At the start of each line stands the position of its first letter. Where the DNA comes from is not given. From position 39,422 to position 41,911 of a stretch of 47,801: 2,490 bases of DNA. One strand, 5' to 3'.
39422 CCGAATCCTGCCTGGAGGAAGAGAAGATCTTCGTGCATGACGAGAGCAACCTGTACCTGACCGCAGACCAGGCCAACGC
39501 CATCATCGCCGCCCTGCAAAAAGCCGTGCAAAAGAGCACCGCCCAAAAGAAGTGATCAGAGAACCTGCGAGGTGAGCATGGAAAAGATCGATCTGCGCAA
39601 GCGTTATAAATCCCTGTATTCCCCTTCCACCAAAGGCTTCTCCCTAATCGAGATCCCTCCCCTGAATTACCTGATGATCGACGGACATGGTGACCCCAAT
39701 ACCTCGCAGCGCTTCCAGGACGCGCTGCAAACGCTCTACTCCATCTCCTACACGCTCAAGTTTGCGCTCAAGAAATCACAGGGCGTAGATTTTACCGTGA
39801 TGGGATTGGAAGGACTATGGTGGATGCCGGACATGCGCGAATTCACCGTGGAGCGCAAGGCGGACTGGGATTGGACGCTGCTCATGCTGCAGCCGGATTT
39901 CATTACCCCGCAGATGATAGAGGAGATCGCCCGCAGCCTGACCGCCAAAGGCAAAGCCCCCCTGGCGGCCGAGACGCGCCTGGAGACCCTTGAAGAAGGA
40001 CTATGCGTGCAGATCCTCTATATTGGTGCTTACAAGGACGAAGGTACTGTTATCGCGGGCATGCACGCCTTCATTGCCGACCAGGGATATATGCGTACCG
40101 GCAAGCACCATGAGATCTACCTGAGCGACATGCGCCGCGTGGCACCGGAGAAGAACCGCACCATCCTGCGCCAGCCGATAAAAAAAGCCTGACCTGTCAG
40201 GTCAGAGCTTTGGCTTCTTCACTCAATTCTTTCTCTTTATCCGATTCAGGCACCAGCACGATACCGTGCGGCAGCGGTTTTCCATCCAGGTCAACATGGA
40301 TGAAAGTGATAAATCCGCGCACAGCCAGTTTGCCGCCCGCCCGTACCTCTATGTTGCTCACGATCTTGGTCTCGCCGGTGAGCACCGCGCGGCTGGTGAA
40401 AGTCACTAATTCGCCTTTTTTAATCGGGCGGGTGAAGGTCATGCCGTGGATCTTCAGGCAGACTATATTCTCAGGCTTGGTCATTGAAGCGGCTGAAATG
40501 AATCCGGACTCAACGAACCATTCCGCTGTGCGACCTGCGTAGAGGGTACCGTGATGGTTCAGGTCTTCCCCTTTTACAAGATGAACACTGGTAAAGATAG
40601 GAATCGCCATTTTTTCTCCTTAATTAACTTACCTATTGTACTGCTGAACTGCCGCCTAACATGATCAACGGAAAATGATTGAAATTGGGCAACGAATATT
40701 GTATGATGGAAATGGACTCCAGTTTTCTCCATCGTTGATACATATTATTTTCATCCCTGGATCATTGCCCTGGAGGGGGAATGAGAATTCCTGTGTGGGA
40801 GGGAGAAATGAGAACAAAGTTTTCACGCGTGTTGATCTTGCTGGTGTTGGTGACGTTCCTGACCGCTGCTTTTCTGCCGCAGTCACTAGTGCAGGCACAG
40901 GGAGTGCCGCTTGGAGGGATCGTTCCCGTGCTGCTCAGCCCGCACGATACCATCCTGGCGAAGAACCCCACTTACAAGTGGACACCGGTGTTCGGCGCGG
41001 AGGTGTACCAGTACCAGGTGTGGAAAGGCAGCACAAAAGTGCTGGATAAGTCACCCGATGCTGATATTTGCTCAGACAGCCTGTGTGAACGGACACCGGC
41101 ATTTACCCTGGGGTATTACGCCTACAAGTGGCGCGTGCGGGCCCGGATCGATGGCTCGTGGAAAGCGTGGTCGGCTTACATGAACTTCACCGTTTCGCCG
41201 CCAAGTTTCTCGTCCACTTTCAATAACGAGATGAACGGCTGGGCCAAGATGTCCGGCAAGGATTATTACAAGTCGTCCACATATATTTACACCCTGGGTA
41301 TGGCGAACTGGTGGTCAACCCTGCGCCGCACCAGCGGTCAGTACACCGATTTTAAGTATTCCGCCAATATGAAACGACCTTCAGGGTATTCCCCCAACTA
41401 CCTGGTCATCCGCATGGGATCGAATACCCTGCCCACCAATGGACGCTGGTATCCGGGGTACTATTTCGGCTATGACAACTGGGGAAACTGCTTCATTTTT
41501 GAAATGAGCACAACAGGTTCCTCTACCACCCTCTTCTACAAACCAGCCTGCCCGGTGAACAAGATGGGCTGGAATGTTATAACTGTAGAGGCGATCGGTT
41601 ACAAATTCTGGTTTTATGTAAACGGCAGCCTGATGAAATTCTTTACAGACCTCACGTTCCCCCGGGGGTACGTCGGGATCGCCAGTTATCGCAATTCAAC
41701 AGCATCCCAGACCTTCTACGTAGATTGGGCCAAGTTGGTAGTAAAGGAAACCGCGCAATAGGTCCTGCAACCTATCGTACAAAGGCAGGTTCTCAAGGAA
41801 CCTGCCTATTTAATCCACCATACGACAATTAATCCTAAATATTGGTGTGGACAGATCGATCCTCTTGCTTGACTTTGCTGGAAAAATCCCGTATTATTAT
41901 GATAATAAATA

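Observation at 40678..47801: Tandem array of at least six paralogous secreted proteins: novel C-x4-C module fused to a ConA-like domain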

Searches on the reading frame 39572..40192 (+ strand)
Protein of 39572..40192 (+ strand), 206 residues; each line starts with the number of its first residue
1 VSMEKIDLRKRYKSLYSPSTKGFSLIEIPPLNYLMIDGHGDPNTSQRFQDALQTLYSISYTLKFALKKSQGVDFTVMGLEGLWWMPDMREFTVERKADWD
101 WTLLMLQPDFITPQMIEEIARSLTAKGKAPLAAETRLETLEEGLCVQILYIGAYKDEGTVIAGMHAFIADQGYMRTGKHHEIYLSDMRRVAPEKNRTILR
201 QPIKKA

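Call 21: search_protein_families(library=pfam, proteins=[window:39572-40192:+], max_evalue=0.01)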
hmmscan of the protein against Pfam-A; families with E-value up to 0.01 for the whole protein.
window:39572-40192:+ (206 aa): 1 family
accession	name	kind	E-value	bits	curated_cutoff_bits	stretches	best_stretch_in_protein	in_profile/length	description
PF06445.20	GyrI-like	-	2e-13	51.3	26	1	24-203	4-154/155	GyrI-like small molecule binding domain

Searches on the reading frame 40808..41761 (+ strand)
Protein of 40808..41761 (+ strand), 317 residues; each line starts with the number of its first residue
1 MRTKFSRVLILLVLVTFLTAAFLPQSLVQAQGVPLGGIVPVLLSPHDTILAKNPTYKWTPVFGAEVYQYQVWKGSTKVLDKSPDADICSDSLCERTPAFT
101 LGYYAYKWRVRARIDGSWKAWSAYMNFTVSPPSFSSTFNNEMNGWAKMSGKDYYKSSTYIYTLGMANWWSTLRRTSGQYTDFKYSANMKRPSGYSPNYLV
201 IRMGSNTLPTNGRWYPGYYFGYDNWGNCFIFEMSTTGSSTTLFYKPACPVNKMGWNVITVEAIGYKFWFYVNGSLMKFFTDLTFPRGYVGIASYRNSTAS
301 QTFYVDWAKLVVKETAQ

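Call 5: search_protein_families(library=pfam, proteins=[window:40808-41761:+], max_evalue=1)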
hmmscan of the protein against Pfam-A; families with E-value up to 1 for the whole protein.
window:40808-41761:+ (317 aa): 1 family
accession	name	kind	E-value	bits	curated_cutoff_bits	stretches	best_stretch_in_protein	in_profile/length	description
PF06439.18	3keto-disac_hyd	-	0.0024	18.4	26.8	1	137-287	5-168/187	3-keto-disaccharide hydrolase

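Call 12: find_related_loci(query=A1, collection=genome_contigs, flank=10000)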
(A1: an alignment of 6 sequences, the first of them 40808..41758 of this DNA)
Query A1 (317 aa) in genome_contigs; peptide patterns used: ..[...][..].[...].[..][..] (x = any residue, [..] = any of these).
23 stretches matched a pattern; 9 encode a relative of the query (tblastn E <= 1e-3); 8 distinct loci.
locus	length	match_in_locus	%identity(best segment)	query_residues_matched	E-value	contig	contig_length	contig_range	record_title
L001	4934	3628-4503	62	24-317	5e-117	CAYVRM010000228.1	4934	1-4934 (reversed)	MAG TPA_asm: uncultured Syntrophorhabdus sp. isolate SRP192927_co7_494 genome assembly, contig: NODE_41438_length_4934_c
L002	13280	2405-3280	62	24-317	2e-116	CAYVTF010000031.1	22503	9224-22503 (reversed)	MAG TPA_asm: uncultured Anaerolinea sp. isolate binchicken_co117_474 genome assembly, contig: NODE_4341_length_22503_cov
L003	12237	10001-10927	43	7-310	5e-72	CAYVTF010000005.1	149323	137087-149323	MAG TPA_asm: uncultured Anaerolinea sp. isolate binchicken_co117_474 genome assembly, contig: NODE_131_length_149323_cov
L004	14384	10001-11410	38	39-317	1e-52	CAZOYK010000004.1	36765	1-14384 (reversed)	MAG TPA_asm: uncultured Anaerolineaceae bacterium isolate binchicken_co27_397 genome assembly, contig: NODE_1948_length_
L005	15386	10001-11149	35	28-310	3e-47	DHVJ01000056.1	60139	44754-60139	MAG TPA_asm: Anaerolineaceae bacterium UBA5211 UBA5211_contig_8508, whole genome shotgun sequence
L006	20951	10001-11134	35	38-314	2e-45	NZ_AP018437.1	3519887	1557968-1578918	Pelolinea submarina strain MO-CFX1 chromosome, complete genome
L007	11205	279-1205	37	4-312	1e-52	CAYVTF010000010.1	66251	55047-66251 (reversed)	MAG TPA_asm: uncultured Anaerolinea sp. isolate binchicken_co117_474 genome assembly, contig: NODE_799_length_66251_cov_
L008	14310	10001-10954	28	11-310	2e-23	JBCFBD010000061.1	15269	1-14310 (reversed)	MAG: Anaerolineaceae bacterium isolate metabat2.bin.22 NODE_922_length_15269_cov_2.432598, whole genome shotgun sequence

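Call 20: search_protein_families(library=ncbifam, proteins=[window:40808-41761:+], max_evalue=1)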
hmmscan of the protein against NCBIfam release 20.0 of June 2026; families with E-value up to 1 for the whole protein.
window:40808-41761:+ (317 aa): 0 families

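Call 49: search_protein_families(library=pfam, proteins=[L002:10577-12970:+, L007:1660-3792:+, L008:12661-14310:+, L004:8618-11503:+, L006:8195-11254:+], max_evalue=0.001)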
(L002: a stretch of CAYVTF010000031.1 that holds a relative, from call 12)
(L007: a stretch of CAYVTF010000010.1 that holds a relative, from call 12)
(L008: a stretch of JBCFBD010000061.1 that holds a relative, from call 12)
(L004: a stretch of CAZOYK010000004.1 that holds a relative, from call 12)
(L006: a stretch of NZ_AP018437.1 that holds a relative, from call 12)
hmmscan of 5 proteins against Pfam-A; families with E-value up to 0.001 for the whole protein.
L002:10577-12970:+ (798 aa): 3 families
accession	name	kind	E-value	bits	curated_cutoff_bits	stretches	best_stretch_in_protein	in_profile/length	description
PF00112.29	Peptidase_C1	-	9e-48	163.7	20.7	1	253-457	1-205/220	Papain family cysteine protease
PF09394.16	Inhibitor_I42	-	4e-07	30.6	27.2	1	133-204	8-83/91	Chagasin family peptidase inhibitor I42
PF06439.18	3keto-disac_hyd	-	5.2e-05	23.8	26.8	1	625-733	50-156/187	3-keto-disaccharide hydrolase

L007:1660-3792:+ (711 aa): 4 families
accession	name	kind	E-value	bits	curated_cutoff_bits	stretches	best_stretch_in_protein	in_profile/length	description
PF00082.27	Peptidase_S8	-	9.9e-32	110.8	21.8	1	241-469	3-276/288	Subtilase family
PF06439.18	3keto-disac_hyd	-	3.1e-07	31.1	26.8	1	494-655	2-172/187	3-keto-disaccharide hydrolase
PF05922.21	Inhibitor_I9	-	9.6e-07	29.8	21.2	1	125-193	1-80/82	Peptidase inhibitor I9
PF13385.13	Laminin_G_3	-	2.4e-06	28.2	27.6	1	541-650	17-112/151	Concanavalin A-like lectin/glucanases superfamily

L008:12661-14310:+ (550 aa): 2 families
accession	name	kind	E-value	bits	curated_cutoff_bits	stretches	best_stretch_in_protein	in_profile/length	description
PF00082.27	Peptidase_S8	-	1.8e-48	165.8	21.8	1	163-390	1-273/288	Subtilase family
PF05922.21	Inhibitor_I9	-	7e-09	36.7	21.2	1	77-123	35-81/82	Peptidase inhibitor I9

L004:8618-11503:+ (962 aa): 4 families
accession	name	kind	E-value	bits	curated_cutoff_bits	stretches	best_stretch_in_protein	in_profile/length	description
PF19077.6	Big_13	-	7.2e-07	30.1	27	0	475-535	27-83/102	Bacterial Ig-like domain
PF06439.18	3keto-disac_hyd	-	7.3e-05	23.3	26.8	1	746-906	5-173/187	3-keto-disaccharide hydrolase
PF18009.6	Fer4_23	-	0.0003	21.6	27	0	567-619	3-55/82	4Fe-4S iron-sulfur cluster binding domain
PF05922.21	Inhibitor_I9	-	0.00036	21.6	21.2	1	83-144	2-74/82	Peptidase inhibitor I9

L006:8195-11254:+ (1020 aa): 4 families
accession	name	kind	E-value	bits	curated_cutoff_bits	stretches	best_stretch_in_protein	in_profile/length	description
PF06439.18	3keto-disac_hyd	-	7.2e-13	49.4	26.8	2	805-958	12-173/187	3-keto-disaccharide hydrolase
PF13385.13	Laminin_G_3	-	8e-08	33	27.6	1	840-950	16-110/151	Concanavalin A-like lectin/glucanases superfamily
PF19763.6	DUF6250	-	1.2e-05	25.6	26.9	0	912-960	107-156/165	Domain of unknown function (DUF6250)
PF21708.4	Glyco_hydro_59_C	-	0.00018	22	27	0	912-956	111-156/175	Galactocerebrosidase, C-terminal lectin domain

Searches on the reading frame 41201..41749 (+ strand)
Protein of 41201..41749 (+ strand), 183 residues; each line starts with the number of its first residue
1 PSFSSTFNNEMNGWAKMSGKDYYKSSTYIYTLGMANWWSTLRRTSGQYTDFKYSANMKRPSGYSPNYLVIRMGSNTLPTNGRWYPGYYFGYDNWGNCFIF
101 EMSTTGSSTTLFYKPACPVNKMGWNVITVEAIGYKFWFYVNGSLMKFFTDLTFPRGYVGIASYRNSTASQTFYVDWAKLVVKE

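Call 69: find_homologous_proteins(query=A4, max_evalue=0.00001)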
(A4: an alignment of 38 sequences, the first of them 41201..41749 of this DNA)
Query A4 (38 sequences) (183 aa, profile of the alignment): 12 proteins with E <= 0.00001 among 338 candidates.
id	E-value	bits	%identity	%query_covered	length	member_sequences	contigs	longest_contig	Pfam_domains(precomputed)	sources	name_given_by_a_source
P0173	4.1e-58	214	100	100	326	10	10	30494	-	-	-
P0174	2.0e-55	205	63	100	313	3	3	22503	PF06439.19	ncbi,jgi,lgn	-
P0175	3.2e-55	205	84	100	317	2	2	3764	-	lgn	-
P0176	1.3e-53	200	33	95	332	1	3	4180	PF06439.19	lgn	-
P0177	3.0e-53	198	33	92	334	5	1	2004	-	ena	-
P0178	1.4e-52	196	31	66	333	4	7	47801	-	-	-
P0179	3.0e-52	195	31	66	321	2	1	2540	PF06439.19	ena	-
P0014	1.0e-51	193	59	98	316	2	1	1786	-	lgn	-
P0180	4.4e-50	188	37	66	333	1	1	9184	-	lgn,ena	-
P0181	5.0e-42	162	36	83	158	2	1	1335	PF06439.19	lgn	-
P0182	1.3e-41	160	34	78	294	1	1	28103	-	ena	-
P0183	5.6e-40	155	33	66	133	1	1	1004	-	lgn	-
